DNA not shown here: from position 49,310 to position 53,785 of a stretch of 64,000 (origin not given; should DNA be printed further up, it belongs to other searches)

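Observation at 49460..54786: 1391-aa protein with a C-terminal transglutaminase-like Cys-His-Asp core followed by an HExxH protein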

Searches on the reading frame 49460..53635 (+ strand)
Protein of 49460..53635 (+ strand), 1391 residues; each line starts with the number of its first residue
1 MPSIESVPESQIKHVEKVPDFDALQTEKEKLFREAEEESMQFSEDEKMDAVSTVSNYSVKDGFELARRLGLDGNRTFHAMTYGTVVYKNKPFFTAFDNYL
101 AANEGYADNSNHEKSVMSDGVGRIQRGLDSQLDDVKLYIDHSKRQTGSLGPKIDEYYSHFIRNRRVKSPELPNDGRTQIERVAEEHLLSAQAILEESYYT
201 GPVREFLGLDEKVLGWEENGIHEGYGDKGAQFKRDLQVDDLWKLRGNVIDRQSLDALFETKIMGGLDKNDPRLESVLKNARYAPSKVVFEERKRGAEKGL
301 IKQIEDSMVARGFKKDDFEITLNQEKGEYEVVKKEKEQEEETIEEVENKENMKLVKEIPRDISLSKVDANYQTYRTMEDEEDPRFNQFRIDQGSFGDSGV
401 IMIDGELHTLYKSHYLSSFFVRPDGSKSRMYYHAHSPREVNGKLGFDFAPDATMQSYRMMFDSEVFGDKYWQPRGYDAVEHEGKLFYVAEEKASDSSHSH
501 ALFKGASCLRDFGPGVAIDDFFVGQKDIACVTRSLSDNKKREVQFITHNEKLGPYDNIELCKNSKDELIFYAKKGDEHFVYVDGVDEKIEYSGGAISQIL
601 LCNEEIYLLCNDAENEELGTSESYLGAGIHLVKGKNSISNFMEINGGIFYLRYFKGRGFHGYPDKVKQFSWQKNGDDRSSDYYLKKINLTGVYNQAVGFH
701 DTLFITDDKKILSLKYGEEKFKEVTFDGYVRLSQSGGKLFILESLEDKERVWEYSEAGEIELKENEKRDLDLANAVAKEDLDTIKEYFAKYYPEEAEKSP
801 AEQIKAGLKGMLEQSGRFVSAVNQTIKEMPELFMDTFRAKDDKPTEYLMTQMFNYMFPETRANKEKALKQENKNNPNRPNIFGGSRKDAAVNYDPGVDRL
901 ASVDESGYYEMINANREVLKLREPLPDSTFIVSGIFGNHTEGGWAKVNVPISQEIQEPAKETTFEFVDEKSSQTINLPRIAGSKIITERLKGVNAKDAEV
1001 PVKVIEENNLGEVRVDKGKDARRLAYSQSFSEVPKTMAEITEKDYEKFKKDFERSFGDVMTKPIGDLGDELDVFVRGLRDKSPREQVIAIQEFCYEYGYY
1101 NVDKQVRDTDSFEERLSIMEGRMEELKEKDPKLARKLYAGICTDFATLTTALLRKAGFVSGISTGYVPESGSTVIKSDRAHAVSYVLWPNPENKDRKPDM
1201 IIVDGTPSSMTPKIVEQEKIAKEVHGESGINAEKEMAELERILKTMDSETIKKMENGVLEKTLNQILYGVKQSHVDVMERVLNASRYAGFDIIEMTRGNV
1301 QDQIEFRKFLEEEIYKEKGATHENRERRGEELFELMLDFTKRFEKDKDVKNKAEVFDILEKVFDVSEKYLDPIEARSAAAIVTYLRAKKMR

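Call 3: search_protein_families(library=pfam, proteins=[window:49460-53635:+], max_evalue=1)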
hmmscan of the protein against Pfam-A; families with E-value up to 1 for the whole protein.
window:49460-53635:+ (1391 aa): 3 families
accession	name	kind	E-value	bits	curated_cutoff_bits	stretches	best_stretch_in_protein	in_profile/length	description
PF01841.26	Transglut_core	-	9.5e-05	23.1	23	1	1136-1186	48-96/108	Transglutaminase-like superfamily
PF04473.18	DUF553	-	0.00011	22.1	20.5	1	1078-1158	10-80/140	Transglutaminase-like domain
PF22702.2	Cas9_RuvC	-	0.082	13.4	27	1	253-357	57-149/151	Cas9 RuvC domain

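Call 4: search_protein_families(library=ncbifam, proteins=[window:49460-53635:+], max_evalue=1)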
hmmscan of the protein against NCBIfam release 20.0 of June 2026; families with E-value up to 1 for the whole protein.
window:49460-53635:+ (1391 aa): 2 families
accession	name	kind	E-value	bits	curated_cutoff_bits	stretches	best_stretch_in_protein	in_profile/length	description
NF011915.0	PRK15386.1-4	equivalog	0.014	14.2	872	1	1258-1323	202-266/410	EspK/GogB family type III secretion system effector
NF008362.0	PRK11152.1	equivalog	0.037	13.9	68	1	1274-1301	13-40/85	acetolactate synthase 2 small subunit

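Call 5: search_solved_structures(query=window:49460-53635:+, max_evalue=1, show_alignments=2)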
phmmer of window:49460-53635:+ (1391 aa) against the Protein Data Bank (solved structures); distinct sequences matched with E-value up to 1: 0.

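Call 7: find_homologous_proteins(query=window:49460-53635:+)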
Query window:49460-53635:+ (1391 aa): 9 proteins with E <= 0.001 among 8000 candidates.
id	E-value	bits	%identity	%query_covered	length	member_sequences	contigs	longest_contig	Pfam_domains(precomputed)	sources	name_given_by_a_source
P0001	0.0e+0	3138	100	100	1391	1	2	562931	-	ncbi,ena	-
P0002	0.0e+0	1446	51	100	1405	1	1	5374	-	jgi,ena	-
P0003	0.0e+0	1425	53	100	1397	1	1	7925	-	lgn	-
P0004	0.0e+0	1364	49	100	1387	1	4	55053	PF01841.26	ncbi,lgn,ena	-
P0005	0.0e+0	1361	62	66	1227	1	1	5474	-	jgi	jgi:hypothetical protein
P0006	0.0e+0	1361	50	99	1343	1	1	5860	-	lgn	-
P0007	0.0e+0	1354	63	60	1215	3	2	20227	PF01841.26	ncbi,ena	-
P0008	0.0e+0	1298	49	99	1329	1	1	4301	-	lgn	-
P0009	0.0e+0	1080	51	60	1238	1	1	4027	-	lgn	-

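Call 13: find_encoding_contigs(protein=P0004, flank=10000, max_places=3)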
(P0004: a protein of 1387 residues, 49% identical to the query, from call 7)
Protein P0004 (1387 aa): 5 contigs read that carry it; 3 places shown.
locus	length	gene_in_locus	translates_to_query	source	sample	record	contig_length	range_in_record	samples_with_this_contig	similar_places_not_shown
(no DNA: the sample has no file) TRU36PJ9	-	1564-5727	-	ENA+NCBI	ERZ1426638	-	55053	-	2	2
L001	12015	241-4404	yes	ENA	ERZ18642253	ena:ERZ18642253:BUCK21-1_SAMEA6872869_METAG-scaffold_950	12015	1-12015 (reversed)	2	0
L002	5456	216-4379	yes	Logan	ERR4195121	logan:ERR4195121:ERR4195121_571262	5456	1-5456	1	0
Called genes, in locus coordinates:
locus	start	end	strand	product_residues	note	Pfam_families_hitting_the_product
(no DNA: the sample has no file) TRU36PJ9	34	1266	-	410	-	PF00665:rve (weak)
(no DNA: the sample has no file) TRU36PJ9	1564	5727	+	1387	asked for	PF01841:Transglut_core (weak)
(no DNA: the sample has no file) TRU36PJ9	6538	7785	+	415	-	PF01936:NYN, PF03575:Peptidase_S51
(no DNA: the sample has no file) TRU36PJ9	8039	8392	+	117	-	PF00203:Ribosomal_S19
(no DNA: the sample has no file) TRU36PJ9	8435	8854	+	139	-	PF00237:Ribosomal_L22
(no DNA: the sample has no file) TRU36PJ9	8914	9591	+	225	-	PF07650:KH_2, PF00189:Ribosomal_S3_C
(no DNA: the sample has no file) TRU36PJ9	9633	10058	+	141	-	PF00252:Ribosomal_L16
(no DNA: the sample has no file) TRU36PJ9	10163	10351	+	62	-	PF00831:Ribosomal_L29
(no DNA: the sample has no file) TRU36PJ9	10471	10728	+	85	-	PF00366:Ribosomal_S17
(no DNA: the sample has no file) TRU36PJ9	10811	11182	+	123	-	PF00238:Ribosomal_L14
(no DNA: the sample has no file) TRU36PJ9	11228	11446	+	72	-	PF00467:KOW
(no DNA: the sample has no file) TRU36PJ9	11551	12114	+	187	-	PF00281:Ribosomal_L5, PF00673:Ribosomal_L5_C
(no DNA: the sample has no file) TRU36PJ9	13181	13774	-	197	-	-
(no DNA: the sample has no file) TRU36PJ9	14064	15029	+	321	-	PF18920:DUF5671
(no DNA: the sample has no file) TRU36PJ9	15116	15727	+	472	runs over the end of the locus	PF00224:PK, PF02887:PK_C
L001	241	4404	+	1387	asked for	PF01841:Transglut_core (weak)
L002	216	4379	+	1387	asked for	PF01841:Transglut_core (weak)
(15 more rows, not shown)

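Call 14: find_encoding_contigs(protein=P0007, flank=10000, max_places=3)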
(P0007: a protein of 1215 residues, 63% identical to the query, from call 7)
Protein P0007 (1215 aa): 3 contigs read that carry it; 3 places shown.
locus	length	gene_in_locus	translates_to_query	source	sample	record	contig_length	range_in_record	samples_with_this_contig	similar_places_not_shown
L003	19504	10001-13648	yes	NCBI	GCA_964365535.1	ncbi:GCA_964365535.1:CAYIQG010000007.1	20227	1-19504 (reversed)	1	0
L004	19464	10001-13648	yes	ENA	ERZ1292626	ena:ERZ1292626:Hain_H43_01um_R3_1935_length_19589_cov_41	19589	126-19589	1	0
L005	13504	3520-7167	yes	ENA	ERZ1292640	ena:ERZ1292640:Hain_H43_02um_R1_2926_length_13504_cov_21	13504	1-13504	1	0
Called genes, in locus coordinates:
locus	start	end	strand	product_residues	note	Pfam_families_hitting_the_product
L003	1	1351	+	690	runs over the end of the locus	?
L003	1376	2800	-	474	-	PF02366:PMT, PF16192:PMT_4TMC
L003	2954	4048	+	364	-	PF00437:T2SSE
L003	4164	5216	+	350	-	PF00482:T2SSF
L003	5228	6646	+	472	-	-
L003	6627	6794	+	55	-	PF07963:N_methyl (weak)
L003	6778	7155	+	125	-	-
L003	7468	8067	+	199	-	PF07963:N_methyl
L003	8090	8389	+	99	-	PF02452:PemK_toxin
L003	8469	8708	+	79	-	-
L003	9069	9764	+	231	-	PF00768:Peptidase_S11, PF13354:Beta-lactamase2 (weak)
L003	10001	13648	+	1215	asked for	PF01841:Transglut_core (faint)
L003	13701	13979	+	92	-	-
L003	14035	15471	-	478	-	PF03060:NMO (faint)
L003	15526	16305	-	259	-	PF01182:Glucosamine_iso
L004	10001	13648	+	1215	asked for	PF01841:Transglut_core (faint)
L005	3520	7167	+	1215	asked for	PF01841:Transglut_core (faint)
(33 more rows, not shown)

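Call 20: search_solved_structures(query=A1, max_evalue=10, show_alignments=3)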
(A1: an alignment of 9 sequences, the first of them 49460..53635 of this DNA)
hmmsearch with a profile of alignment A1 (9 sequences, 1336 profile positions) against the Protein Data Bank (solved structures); distinct sequences matched with E-value up to 10: 0.

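Call 43: search_protein_families(library=padloc, proteins=[window:49460-53635:+], max_evalue=0.1)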
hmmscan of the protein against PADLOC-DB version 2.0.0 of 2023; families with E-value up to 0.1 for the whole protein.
window:49460-53635:+ (1391 aa): 0 families

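Call 44: search_protein_families(library=phrogs, proteins=[window:49460-53635:+], max_evalue=0.1)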
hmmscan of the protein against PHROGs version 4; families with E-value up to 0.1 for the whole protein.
window:49460-53635:+ (1391 aa): 0 families
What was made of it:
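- No PADLOC or PHROGs match for either protein (calls 43, 44).
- Tried and rejected: PADLOC, PHROGs and NCBIfam: nothing (calls 4, 43, 44).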

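Call 59: find_encoding_contigs(protein=P0003, flank=5000, max_places=2)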
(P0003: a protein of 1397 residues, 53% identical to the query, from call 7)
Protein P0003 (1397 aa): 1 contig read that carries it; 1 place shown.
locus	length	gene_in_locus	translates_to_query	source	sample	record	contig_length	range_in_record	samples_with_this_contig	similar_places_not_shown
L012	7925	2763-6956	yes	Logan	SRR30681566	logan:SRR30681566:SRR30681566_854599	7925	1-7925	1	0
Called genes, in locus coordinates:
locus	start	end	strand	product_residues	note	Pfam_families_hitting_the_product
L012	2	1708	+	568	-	?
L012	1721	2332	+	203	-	-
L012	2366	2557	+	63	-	-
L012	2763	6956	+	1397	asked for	-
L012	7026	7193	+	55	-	-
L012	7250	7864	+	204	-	-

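Call 61: find_encoding_contigs(protein=P0006, flank=5000, max_places=2)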
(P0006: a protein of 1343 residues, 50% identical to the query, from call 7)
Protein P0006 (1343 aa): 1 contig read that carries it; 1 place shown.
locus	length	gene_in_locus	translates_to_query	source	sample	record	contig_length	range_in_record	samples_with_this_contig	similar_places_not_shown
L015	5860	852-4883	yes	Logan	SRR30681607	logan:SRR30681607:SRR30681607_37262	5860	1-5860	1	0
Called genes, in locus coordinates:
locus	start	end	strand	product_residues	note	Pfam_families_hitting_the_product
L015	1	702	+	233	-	?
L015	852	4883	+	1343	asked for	-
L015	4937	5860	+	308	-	?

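Call 64: list_cluster_members(proteins=[P0001, P0010, P0004, P0094])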
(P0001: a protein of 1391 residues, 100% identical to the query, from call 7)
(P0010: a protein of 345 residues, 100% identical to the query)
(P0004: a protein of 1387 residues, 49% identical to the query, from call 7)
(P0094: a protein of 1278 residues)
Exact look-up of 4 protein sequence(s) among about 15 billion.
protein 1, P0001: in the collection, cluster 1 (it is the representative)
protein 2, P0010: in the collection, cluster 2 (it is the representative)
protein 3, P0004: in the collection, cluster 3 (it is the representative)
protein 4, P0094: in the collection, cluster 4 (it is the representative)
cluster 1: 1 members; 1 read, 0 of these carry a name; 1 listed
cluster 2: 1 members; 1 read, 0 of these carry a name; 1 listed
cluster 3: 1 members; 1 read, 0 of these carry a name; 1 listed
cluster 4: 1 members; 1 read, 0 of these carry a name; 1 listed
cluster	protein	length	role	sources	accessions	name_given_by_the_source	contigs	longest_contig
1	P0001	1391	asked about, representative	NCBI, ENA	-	-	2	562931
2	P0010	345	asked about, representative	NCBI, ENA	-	-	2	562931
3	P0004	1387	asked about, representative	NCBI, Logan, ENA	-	-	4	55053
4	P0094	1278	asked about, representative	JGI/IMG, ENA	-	-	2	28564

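Call 65: find_encoding_contigs(protein=P0001, flank=3000, max_places=2)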
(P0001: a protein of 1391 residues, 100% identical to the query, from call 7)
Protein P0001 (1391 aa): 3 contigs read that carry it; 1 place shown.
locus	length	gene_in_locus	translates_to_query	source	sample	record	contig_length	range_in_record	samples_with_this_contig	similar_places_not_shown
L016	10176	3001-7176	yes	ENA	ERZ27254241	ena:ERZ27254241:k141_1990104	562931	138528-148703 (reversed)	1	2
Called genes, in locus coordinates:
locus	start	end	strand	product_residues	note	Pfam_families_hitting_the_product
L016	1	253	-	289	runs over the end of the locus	PF00551:Formyl_trans_N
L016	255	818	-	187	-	PF01327:Pep_deformylase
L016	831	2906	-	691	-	PF17764:PriA_3primeBD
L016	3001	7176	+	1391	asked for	-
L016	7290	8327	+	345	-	-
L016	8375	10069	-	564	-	PF01381:HTH_3, PF12844:HTH_19 (faint), PF13443:HTH_26, PF13560:HTH_31, PF00275:EPSP_synthase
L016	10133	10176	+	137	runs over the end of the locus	-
